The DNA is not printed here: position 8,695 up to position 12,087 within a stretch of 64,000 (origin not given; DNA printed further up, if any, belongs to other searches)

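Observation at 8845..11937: IleRS whose two class-I catalytic signatures appear degenerate (HIGH reads HFGD, KMSKS reads KMRNV)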

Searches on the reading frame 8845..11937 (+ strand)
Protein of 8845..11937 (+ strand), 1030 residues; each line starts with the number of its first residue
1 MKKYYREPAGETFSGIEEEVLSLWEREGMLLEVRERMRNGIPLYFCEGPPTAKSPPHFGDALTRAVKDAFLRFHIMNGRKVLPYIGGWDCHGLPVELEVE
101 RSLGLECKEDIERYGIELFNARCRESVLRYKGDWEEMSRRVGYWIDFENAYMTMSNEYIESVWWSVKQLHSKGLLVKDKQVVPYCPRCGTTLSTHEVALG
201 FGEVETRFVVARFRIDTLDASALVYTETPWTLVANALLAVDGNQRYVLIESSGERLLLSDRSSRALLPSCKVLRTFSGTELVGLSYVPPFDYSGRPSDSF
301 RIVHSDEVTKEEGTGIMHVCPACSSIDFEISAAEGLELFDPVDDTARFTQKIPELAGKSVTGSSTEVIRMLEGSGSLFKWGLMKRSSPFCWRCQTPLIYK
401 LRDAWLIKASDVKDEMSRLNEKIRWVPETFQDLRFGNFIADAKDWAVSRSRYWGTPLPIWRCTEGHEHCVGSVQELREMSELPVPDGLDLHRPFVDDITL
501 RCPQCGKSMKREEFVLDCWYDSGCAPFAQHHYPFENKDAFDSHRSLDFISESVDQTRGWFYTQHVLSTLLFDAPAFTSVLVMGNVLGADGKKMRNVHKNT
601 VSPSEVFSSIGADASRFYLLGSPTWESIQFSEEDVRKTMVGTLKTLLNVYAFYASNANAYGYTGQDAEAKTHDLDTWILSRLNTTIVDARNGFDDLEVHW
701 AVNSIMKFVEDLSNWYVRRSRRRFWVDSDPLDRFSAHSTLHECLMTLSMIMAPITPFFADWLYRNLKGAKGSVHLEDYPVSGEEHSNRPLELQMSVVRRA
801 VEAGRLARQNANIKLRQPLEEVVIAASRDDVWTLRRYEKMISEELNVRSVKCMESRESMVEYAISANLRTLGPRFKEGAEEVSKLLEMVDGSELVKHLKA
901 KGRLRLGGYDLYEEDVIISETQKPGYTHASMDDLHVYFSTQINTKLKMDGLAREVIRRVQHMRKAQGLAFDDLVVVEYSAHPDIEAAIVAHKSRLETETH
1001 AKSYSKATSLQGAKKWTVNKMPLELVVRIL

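Call 3: search_solved_structures(query=window:8845-11934:+, show_alignments=3)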
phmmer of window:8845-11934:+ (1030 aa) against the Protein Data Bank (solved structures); distinct sequences matched with E-value up to 0.001: 48.
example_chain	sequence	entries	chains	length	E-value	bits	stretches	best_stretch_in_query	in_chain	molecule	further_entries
8c8v_A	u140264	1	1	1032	1.1e-232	778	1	17-1011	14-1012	Isoleucine--tRNA ligase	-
8c8u_A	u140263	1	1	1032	4.1e-232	776.2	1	17-1011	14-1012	Isoleucine--tRNA ligase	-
8c9d_A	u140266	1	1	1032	5.3e-231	772.5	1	17-1011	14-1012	Isoleucine--tRNA ligase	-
8c8w_A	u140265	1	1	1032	9e-230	768.4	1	17-1011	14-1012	Isoleucine--tRNA ligase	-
1ile_A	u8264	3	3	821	3.5e-207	693.6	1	6-811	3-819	ISOLEUCYL-TRNA SYNTHETASE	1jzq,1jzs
8wnd_A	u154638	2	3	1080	2.5e-187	627.9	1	12-995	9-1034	isoleucine--tRNA ligase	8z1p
9w01_B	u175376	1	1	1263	7.7e-184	616.4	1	8-983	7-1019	Isoleucine--tRNA ligase, cytoplasmic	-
9wqs_A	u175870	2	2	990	1.6e-176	592.1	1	12-916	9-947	Isoleucine--tRNA ligase, cytoplasmic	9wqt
7d5c_A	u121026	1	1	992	1.6e-176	592.1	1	12-916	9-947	Isoleucine--tRNA ligase, cytoplasmic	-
6ldk_A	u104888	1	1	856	2e-167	562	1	12-769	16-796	Isoleucine--tRNA ligase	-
8c9e_A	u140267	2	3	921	1.2e-78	268.1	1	22-782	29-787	Isoleucine--tRNA ligase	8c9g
8c9f_A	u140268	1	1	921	3.6e-76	259.9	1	22-782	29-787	Isoleucine--tRNA ligase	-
1ffy_A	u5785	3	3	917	1.1e-72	248.4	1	17-783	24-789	ISOLEUCYL-TRNA SYNTHETASE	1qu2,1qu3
8wnf_A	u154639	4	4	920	3.4e-56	193.8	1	17-755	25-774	Isoleucine--tRNA ligase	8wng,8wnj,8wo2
8wni_A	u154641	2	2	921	3.5e-56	193.8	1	17-755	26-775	Isoleucine--tRNA ligase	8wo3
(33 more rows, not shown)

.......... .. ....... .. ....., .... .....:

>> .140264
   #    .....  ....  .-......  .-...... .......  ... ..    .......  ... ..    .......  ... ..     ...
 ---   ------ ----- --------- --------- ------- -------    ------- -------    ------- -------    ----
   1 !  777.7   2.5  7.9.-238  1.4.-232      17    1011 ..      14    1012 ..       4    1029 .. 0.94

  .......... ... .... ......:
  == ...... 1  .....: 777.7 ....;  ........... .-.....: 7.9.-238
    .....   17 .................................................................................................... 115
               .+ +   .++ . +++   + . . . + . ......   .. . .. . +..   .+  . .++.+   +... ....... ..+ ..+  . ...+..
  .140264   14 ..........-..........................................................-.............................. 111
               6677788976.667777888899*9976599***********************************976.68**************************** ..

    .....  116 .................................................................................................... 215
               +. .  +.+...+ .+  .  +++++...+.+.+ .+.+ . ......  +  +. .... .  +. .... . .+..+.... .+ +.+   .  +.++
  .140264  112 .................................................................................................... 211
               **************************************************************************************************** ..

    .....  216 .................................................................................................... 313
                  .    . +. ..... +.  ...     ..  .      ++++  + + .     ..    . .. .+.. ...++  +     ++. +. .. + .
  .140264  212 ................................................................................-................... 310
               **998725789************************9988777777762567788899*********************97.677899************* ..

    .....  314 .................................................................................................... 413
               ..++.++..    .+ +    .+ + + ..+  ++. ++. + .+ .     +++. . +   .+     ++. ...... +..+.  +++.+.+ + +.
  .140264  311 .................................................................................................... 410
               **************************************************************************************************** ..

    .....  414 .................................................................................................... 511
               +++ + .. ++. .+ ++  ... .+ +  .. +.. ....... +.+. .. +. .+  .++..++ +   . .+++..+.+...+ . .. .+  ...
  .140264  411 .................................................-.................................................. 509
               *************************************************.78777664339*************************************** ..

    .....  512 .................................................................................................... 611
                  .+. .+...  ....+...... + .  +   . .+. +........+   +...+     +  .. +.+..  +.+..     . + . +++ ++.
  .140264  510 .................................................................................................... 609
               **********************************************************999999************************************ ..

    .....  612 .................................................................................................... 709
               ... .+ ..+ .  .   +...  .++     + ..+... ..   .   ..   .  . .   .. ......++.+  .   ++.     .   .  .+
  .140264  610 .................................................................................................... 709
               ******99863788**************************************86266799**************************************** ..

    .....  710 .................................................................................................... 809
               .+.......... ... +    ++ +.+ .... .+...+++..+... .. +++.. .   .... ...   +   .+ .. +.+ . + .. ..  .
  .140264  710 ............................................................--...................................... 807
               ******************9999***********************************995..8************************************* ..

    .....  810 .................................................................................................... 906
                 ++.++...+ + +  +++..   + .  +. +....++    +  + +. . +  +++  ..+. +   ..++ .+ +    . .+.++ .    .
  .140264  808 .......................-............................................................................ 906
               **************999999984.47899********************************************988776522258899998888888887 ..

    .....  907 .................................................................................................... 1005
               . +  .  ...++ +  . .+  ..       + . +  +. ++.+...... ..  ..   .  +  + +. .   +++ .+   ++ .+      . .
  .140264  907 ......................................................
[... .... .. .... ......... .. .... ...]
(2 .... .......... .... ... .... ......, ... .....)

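Call 4: search_protein_families(library=pfam, proteins=[window:8845-11934:+])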
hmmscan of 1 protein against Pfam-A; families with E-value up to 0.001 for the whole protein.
window:8845-11934:+ (1030 aa): 4 families
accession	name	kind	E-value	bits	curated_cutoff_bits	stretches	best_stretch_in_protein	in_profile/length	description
PF00133.28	tRNA-synt_1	-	2.5e-104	349.8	22.7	1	20-630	2-413/414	tRNA synthetases class I (I, L, M and V)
PF19302.4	DUF5915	-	5.5e-32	111.3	27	1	839-1028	2-193/195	Domain of unknown function (DUF5915)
PF08264.19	Anticodon_1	-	3.7e-30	105.2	25.1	1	675-822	1-147/148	Anticodon-binding domain of tRNA ligase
PF09334.17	tRNA-synt_1g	-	3e-14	53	20.1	1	52-197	10-135/391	tRNA synthetases class I (M)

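Call 5: search_protein_families(library=ncbifam, proteins=[window:8845-11934:+])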
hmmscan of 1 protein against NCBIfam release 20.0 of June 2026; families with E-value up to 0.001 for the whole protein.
window:8845-11934:+ (1030 aa): 16 families
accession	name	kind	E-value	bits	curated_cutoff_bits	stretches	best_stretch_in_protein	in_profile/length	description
TIGR00392.1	ileS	equivalog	1.2e-224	748.3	621.4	1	12-831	7-856/861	isoleucine--tRNA ligase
NF000257.1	MupA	exception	3.5e-214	713.6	1900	1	17-975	9-970/1024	mupirocin-resistant isoleucine--tRNA ligase MupA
NF000258.1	MupB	exception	7e-212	706.1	1900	1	17-976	9-977/1033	mupirocin-resistant isoleucine--tRNA ligase MupB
NF009687.0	PRK13208.1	equivalog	1.7e-110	370.5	738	2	300-860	253-796/801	valine--tRNA ligase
TIGR00422.1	valS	equivalog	7.7e-110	368.3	612.1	2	301-896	255-833/863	valine--tRNA ligase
NF004349.1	PRK05729.1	equivalog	1.5e-86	291.4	704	2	300-865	248-782/860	valine--tRNA ligase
NF040702.1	ileS_w_GNAT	exception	2.2e-71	240.8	1999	2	261-774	458-964/1100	isoleucine--tRNA ligase, N-acetyltransferase domain-containing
NF011492.0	PRK14900.1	equivalog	1.4e-62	211.9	1783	2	308-835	272-780/1044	valine--tRNA ligase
NF000540.1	alt_ValS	exception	9.5e-56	189.2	900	2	350-845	332-821/827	valine--tRNA ligase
NF008957.0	PRK12300.1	subfamily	6.4e-53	179.9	677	3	50-328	41-322/946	leucine--tRNA ligase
TIGR00395.1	leuS_arch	equivalog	2.4e-47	161.6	648.5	3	57-328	41-316/938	leucine--tRNA ligase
TIGR00396.1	leuS_bact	equivalog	4.9e-25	87.8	548.4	3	591-782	604-774/843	leucine--tRNA ligase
TIGR00398.1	metG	equivalog_domain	7.1e-20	71.2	336.35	2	574-764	310-499/530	methionine--tRNA ligase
NF001100.0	PRK00133.1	equivalog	1.4e-14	53.6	587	2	581-802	319-537/676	methionine--tRNA ligase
NF008900.0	PRK12267.1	equivalog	2.3e-11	42.9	598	1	571-764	279-474/648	methionine--tRNA ligase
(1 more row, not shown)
